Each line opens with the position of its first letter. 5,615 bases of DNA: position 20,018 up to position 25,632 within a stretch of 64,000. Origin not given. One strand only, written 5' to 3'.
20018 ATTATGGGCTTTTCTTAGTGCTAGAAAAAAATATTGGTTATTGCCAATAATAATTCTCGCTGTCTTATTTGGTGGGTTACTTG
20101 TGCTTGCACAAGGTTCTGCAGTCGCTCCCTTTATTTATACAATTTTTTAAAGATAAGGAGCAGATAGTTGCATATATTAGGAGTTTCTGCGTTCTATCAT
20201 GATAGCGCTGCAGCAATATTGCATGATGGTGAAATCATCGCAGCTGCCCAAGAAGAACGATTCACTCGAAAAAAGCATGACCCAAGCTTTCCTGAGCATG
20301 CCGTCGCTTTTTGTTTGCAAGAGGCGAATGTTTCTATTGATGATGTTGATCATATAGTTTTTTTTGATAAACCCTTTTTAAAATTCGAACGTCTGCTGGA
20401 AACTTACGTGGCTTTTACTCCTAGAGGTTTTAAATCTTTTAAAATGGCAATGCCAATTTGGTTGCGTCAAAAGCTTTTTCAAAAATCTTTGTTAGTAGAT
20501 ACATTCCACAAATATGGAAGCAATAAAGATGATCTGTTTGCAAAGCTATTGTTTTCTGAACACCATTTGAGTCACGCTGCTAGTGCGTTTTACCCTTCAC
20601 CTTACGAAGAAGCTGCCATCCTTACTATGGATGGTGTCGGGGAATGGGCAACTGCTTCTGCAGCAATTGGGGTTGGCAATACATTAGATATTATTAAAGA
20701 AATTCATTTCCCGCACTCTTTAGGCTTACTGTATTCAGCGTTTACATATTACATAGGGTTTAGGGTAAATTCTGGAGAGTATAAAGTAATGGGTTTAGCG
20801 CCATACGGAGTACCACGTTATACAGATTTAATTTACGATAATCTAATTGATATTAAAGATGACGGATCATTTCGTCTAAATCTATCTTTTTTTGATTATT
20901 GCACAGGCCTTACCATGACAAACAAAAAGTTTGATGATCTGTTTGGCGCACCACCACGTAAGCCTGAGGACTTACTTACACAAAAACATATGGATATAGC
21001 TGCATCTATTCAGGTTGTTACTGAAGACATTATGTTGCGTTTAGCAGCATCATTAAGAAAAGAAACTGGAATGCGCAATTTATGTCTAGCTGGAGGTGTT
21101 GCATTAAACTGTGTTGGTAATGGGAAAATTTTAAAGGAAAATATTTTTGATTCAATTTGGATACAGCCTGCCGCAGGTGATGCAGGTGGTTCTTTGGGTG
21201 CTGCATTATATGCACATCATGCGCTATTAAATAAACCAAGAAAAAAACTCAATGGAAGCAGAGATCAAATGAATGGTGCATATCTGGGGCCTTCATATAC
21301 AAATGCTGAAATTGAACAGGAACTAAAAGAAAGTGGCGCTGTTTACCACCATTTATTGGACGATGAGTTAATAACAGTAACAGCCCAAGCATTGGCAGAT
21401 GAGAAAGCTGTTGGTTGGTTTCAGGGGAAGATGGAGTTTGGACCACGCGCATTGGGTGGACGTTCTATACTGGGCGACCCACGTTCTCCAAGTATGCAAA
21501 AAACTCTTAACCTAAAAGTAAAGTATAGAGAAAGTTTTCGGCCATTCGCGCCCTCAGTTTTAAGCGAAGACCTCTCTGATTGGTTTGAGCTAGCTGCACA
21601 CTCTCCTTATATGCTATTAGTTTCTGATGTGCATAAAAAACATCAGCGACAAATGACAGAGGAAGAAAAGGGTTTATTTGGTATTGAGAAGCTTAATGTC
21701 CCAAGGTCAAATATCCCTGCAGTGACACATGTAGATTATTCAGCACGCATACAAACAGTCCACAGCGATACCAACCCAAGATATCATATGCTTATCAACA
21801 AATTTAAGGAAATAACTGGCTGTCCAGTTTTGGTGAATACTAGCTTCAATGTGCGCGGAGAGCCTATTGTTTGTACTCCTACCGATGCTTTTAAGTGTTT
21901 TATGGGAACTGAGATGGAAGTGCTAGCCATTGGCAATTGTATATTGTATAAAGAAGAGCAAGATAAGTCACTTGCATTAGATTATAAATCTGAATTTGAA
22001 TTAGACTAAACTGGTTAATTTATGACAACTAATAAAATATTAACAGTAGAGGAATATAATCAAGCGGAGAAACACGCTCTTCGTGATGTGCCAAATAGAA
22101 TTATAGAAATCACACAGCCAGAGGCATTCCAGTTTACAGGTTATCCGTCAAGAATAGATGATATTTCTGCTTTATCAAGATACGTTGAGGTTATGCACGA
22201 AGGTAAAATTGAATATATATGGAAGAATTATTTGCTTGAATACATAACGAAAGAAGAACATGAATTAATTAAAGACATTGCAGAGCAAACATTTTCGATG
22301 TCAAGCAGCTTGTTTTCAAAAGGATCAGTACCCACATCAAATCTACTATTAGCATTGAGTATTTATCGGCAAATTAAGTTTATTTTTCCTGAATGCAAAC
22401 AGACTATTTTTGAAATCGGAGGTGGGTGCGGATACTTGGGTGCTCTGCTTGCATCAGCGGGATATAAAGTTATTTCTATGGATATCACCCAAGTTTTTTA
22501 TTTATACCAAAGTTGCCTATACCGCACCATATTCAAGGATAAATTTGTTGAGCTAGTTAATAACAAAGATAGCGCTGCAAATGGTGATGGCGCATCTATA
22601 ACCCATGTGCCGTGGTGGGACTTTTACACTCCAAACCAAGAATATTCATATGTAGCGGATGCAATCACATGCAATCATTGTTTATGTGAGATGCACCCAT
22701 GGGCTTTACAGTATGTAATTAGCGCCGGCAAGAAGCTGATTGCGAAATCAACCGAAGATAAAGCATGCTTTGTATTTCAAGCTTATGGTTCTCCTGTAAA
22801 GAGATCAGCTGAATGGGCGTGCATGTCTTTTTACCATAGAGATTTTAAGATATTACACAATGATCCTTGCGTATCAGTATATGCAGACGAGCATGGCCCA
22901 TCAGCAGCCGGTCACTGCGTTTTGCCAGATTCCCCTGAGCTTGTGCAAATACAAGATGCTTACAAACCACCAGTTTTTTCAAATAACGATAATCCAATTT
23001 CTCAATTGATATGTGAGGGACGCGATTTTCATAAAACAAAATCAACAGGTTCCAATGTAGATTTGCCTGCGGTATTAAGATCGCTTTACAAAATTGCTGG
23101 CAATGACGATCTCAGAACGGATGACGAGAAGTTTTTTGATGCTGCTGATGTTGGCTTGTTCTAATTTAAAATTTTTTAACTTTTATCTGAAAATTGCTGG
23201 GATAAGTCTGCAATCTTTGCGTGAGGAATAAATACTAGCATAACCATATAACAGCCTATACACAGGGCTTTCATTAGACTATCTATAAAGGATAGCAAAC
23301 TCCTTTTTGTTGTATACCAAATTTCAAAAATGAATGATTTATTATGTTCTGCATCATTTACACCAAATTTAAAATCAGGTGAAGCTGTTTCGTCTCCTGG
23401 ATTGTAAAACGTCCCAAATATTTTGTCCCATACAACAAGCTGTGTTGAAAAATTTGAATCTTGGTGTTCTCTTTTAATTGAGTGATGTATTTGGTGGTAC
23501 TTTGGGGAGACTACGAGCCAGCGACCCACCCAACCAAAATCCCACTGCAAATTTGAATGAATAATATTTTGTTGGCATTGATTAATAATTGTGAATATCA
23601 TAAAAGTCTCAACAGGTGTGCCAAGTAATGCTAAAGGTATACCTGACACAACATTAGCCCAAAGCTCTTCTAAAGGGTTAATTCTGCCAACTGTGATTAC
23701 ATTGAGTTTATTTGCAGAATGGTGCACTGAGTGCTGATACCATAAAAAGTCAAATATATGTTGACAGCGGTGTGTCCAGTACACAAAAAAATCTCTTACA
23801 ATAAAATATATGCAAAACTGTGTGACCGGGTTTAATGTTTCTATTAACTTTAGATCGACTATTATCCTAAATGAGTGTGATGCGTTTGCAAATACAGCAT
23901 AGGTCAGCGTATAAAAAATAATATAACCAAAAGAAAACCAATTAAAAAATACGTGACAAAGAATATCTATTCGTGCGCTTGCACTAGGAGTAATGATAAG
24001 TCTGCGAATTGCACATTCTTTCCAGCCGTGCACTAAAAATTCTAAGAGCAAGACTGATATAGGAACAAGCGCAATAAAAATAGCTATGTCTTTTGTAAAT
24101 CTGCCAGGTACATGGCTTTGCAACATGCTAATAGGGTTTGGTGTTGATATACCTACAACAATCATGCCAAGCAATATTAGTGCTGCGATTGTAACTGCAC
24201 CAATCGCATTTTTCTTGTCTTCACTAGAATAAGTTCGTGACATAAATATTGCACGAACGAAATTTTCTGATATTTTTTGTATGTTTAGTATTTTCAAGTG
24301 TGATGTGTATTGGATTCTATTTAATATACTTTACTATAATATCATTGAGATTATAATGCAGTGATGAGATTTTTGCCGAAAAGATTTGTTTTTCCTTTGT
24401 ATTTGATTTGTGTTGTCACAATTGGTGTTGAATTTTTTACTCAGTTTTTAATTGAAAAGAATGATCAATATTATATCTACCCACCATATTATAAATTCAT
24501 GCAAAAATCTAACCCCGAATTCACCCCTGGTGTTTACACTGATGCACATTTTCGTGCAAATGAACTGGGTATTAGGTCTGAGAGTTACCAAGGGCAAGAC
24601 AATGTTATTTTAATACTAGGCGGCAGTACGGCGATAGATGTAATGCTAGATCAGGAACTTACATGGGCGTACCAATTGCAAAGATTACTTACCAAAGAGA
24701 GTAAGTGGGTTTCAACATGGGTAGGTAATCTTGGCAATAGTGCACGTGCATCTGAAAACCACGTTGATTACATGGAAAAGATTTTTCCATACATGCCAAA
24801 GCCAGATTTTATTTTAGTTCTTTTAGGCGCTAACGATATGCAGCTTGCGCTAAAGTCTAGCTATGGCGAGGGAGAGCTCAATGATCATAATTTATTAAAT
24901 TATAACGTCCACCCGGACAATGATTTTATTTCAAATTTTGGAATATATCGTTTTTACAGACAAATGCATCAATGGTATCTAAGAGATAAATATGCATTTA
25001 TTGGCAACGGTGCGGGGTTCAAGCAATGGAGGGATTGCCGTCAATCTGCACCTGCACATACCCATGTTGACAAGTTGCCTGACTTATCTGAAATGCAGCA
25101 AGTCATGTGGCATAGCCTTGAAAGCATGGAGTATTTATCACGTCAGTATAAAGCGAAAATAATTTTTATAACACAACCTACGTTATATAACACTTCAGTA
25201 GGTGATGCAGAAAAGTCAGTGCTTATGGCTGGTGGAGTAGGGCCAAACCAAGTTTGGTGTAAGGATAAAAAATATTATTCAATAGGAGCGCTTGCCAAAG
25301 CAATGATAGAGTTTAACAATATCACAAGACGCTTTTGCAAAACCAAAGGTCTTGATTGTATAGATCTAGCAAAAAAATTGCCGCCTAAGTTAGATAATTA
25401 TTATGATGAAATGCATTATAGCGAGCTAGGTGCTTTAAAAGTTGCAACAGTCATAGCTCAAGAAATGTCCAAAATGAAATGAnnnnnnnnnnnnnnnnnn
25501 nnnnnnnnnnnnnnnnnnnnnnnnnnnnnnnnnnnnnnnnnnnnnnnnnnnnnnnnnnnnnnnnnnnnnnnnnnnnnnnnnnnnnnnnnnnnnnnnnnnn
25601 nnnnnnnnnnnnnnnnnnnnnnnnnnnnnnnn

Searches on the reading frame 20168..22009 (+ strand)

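Call 7: search_protein_families(library=pfam, proteins=[window:20168-22009:+], max_evalue=0.001)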
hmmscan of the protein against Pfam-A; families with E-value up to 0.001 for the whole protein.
window:20168-22009:+ (613 aa): 2 families
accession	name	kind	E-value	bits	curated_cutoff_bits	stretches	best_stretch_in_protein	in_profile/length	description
PF02543.21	Carbam_trans_N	-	5.2e-107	358.7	24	1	2-347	1-346/346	Carbamoyltransferase N-terminus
PF16861.10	Carbam_trans_C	-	3e-75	251.9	27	1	406-595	1-170/170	Carbamoyltransferase C-terminus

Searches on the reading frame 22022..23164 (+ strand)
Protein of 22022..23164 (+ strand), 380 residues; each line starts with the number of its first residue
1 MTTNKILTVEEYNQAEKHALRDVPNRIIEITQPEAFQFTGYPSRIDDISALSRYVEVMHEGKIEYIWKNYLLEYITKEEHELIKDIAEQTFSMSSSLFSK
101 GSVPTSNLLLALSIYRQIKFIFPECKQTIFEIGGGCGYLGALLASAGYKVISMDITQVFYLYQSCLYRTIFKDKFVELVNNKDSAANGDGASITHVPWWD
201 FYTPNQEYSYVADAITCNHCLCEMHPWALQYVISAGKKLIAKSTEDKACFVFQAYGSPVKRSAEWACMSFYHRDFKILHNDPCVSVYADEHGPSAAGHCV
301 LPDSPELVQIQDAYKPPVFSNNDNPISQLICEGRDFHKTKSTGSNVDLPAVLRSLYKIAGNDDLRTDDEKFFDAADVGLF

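Call 7: search_protein_families(library=pfam, proteins=[window:22022-23164:+], max_evalue=0.001)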
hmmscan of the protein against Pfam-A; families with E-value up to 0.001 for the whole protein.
window:22022-23164:+ (380 aa): 0 families

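Call 65: search_protein_families(library=ncbifam, proteins=[window:22022-23164:+], max_evalue=0.01)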
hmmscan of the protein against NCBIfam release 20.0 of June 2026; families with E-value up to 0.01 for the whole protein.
window:22022-23164:+ (380 aa): 2 families
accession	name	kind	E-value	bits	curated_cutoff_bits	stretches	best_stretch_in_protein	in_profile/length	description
TIGR04371.1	methyltran_NanM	subfamily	0.0013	18.3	44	1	77-166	99-192/273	putative sugar O-methyltransferase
NF043040.1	corrin_prot_MT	hypoth_equivalog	0.0041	16.6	180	0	115-156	31-72/216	corrinoid protein-associated methyltransferase CpaM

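Call 76: search_protein_families(library=pfam, proteins=[window:22022-23164:+], max_evalue=0.01)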
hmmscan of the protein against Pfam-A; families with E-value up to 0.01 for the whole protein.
window:22022-23164:+ (380 aa): 0 families

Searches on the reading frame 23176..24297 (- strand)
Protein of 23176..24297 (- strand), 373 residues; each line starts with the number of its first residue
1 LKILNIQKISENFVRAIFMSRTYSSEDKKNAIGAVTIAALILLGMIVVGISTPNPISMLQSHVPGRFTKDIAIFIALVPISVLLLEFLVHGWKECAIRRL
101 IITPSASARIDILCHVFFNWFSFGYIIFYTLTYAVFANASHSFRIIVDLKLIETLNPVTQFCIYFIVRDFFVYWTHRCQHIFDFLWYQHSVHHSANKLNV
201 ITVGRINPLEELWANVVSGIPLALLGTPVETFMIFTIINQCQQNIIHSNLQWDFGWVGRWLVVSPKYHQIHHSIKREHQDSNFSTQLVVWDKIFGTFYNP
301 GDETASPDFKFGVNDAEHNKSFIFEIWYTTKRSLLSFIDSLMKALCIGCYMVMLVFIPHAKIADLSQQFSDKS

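Call 7: search_protein_families(library=pfam, proteins=[window:23176-24297:-], max_evalue=0.001)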
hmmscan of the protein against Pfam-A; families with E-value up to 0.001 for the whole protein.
window:23176-24297:- (373 aa): 1 family
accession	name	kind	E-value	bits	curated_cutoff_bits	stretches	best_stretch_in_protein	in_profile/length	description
PF04116.19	FA_hydroxylase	-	3.2e-30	105.7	31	1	162-296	2-132/132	Fatty acid hydroxylase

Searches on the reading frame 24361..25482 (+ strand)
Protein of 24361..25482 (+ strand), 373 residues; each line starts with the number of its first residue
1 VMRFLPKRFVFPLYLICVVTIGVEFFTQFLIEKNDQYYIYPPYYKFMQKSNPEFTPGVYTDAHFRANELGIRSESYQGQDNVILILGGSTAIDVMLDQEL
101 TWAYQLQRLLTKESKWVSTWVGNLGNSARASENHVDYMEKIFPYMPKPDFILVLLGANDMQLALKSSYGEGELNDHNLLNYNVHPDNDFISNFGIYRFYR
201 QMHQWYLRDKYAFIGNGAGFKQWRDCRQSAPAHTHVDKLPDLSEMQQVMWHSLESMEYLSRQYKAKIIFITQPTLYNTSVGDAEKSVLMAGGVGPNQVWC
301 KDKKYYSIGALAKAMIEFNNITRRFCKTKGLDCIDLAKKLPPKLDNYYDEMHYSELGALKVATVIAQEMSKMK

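Call 7: search_protein_families(library=pfam, proteins=[window:24361-25482:+], max_evalue=0.001)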
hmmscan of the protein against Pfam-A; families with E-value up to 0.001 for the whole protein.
window:24361-25482:+ (373 aa): 1 family
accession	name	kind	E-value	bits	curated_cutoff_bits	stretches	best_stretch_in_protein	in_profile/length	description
PF13472.12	Lipase_GDSL_2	-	6.6e-05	23.9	32.9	0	86-162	2-77/178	GDSL-like Lipase/Acylhydrolase family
